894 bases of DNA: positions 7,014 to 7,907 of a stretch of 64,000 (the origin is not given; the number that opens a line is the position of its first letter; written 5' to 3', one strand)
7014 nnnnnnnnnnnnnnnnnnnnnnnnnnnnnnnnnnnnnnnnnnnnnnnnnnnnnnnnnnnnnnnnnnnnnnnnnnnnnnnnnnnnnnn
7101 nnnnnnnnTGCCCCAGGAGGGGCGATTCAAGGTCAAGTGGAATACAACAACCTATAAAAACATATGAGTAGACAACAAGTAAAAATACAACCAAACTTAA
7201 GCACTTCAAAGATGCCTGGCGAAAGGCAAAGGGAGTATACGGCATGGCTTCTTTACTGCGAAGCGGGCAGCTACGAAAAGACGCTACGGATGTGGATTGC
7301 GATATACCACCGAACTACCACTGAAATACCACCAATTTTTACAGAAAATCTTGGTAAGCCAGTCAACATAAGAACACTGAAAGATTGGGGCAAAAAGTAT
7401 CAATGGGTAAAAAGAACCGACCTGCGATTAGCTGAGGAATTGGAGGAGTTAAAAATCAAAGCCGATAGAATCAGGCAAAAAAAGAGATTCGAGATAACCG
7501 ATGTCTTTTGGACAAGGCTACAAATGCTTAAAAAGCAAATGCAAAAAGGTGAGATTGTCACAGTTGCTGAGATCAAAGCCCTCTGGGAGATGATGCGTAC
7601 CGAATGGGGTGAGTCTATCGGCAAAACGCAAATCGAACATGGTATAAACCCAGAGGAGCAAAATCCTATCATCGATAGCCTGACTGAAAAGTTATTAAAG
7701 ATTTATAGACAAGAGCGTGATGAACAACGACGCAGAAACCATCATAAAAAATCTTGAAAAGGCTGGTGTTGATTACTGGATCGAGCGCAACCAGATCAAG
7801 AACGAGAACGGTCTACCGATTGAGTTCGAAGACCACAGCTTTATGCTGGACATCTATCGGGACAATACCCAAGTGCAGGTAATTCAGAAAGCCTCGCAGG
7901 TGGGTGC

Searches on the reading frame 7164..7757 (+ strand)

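Call 26: search_protein_families(library=pfam, proteins=[window:7164-7757:+], max_evalue=0.01)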
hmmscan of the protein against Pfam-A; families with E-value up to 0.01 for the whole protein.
window:7164-7757:+ (197 aa): 0 families

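Call 86: search_protein_families(library=phrogs, proteins=[window:7164-7757:+], max_evalue=0.001)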
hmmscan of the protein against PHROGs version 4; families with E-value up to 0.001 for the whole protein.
window:7164-7757:+ (197 aa): 1 family
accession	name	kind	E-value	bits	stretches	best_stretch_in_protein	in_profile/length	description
phrog_6299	-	head and packaging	0.001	20.1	0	16-143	12-139/193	terminase small subunit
